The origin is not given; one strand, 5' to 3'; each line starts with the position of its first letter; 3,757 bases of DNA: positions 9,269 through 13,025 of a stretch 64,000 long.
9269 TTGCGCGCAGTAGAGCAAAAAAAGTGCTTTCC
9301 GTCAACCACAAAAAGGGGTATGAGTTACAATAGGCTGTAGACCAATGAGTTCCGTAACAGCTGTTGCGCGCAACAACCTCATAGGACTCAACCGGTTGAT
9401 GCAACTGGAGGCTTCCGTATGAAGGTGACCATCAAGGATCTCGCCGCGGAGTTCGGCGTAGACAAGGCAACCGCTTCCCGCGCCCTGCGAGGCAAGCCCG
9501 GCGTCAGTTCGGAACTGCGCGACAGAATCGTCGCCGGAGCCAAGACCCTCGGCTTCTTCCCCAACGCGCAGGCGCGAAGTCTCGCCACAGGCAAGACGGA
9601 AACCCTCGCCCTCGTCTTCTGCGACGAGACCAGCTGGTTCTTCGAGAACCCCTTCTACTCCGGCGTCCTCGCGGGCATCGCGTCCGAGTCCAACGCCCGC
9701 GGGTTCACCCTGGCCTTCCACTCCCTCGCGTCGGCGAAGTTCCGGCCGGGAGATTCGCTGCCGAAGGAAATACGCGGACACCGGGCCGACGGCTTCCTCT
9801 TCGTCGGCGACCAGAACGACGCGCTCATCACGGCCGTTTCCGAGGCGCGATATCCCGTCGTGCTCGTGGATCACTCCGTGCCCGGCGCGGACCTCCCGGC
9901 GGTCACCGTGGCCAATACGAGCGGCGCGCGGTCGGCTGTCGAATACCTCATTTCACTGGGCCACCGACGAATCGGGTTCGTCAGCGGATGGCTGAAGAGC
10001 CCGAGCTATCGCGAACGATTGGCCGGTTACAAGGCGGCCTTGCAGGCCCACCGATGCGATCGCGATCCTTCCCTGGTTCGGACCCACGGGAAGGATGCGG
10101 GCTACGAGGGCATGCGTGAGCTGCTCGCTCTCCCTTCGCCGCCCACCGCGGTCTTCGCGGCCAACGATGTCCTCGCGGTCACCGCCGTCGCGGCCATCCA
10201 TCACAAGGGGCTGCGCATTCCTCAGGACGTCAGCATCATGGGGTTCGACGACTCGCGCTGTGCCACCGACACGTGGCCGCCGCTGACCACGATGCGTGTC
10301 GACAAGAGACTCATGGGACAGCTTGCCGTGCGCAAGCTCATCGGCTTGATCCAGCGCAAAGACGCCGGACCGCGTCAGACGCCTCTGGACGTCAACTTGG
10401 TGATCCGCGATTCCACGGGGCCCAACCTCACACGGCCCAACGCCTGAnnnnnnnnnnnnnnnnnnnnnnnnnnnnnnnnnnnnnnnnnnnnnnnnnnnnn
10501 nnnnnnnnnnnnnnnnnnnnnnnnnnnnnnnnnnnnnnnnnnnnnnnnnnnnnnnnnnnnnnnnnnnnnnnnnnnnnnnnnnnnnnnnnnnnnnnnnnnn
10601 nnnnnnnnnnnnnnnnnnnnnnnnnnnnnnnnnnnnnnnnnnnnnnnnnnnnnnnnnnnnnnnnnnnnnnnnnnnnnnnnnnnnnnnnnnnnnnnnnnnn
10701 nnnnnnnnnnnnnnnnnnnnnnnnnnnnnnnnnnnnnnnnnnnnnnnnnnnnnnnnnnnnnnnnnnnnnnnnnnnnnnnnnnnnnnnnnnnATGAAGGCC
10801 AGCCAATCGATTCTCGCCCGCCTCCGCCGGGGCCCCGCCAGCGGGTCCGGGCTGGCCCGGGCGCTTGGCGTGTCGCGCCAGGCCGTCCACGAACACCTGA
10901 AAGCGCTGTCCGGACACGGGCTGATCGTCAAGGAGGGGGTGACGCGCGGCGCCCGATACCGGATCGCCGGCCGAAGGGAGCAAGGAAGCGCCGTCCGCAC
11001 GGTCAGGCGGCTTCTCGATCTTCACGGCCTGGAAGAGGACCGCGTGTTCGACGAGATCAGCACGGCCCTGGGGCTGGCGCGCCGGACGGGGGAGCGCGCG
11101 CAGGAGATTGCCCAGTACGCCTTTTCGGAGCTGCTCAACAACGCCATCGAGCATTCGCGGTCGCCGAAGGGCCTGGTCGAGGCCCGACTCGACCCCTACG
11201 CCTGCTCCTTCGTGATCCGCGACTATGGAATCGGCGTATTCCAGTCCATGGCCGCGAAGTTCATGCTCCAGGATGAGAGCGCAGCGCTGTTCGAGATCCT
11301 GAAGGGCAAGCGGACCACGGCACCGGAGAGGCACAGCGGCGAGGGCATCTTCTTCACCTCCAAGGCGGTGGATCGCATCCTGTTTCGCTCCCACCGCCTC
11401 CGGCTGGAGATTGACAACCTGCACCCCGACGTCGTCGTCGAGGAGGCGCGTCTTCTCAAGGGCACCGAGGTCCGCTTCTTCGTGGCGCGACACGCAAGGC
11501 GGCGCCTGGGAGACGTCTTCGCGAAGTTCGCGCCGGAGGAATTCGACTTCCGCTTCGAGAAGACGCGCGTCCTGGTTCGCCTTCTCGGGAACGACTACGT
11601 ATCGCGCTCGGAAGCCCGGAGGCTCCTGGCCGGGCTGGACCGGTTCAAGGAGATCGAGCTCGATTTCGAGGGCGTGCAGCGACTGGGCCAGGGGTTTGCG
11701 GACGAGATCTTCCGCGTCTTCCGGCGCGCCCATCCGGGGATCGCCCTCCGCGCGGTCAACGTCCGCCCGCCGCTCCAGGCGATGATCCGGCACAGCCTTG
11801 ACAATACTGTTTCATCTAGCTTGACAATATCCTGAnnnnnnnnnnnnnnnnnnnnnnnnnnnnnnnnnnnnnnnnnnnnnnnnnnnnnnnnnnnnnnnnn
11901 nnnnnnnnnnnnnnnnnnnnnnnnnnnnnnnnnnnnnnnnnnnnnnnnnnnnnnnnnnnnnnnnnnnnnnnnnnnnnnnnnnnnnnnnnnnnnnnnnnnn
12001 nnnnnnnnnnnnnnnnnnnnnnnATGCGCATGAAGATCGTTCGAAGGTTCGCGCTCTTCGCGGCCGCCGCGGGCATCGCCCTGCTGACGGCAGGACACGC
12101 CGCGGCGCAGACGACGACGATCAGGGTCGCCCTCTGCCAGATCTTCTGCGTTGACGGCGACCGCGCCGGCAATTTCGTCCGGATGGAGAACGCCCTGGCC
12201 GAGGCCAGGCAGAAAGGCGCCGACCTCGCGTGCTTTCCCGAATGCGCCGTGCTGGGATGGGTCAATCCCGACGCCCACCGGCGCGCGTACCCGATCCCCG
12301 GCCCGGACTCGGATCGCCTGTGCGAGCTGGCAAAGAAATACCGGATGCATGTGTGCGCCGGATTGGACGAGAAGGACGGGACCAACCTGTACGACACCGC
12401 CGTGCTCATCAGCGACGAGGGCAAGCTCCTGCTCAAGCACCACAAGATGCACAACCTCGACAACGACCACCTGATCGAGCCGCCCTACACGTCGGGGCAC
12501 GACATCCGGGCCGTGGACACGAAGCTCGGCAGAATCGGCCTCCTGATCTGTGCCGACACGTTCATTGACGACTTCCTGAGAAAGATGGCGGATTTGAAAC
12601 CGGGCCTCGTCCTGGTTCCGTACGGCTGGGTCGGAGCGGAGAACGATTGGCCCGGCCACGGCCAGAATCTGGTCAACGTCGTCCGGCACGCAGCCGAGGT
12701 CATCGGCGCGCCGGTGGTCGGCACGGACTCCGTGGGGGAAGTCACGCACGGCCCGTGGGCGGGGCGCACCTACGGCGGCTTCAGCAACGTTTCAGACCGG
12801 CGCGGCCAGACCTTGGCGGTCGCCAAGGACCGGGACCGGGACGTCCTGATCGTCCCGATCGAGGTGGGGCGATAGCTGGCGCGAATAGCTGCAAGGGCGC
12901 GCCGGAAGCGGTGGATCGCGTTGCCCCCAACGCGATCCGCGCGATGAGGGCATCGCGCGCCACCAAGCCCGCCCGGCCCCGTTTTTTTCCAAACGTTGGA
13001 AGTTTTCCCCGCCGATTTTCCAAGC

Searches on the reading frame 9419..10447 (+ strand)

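Call 9: search_protein_families(library=pfam, proteins=[window:9419-10447:+])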
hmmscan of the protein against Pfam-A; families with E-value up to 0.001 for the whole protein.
window:9419-10447:+ (342 aa): 4 families
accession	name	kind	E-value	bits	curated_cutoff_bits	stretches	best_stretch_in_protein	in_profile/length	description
PF13377.12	Peripla_BP_3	-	5.4e-37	127.9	26.5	1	174-333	1-167/167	Periplasmic binding protein-like domain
PF00532.27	Peripla_BP_1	-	7.3e-21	75.3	22.2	1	76-326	12-276/281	Periplasmic binding proteins and sugar binding domain of LacI family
PF00356.27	LacI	-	1.4e-09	38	27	1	4-49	1-46/46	Bacterial regulatory proteins, lacI family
PF13407.12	Peripla_BP_4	-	4.3e-09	36.7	35.1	1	135-278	71-218/258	Periplasmic binding protein domain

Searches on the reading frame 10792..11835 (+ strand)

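Call 9: search_protein_families(library=pfam, proteins=[window:10792-11835:+])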
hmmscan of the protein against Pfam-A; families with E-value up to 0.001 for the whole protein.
window:10792-11835:+ (347 aa): 12 families
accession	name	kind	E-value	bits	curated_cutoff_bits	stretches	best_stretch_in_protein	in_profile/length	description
PF14213.11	DUF4325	-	6.9e-12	45.3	23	1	275-324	2-59/64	STAS-like domain of unknown function (DUF4325)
PF13581.12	HATPase_c_2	-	6.3e-08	33.1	27.4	1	101-199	27-115/127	Histidine kinase-like ATPase domain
PF12840.13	HTH_20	-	6.8e-08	32.8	27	1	6-46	8-49/51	Helix-turn-helix domain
PF08279.18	HTH_11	-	1.3e-06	28.6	25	1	6-46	4-46/55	HTH domain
PF25213.1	HVO_A0261_N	-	7e-06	26.3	35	1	6-57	15-62/86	HVO_A0261 N-terminal domain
PF01022.26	HTH_5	-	7.2e-06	26.2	22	1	7-45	7-45/47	Bacterial regulatory protein, arsR family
PF12802.13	MarR_2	-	1.5e-05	25.5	27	1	7-55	10-60/61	MarR family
PF21476.4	PF0610-like_N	-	3.8e-05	24.3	33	1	6-39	5-38/50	PF0610-like, N-terminal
PF02518.31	HATPase_c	-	4.6e-05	24.3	26.4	1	108-231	7-107/111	Histidine kinase-, DNA gyrase B-, and HSP90-like ATPase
PF09339.16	HTH_IclR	-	0.0003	20.9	22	0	17-48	20-51/52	IclR helix-turn-helix domain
PF01978.25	TrmB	-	0.00043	20.5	25.6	0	11-56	18-62/68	Sugar-specific transcriptional regulator TrmB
PF01047.28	MarR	-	0.00046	20.5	24.6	0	12-47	14-49/59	MarR family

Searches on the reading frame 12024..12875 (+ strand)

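Call 9: search_protein_families(library=pfam, proteins=[window:12024-12875:+])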
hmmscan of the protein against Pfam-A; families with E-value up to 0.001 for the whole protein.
window:12024-12875:+ (283 aa): 1 family
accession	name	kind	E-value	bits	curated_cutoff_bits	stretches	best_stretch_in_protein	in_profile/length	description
PF00795.27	CN_hydrolase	-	1e-35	123.8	23.2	1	34-280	1-247/256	Carbon-nitrogen hydrolase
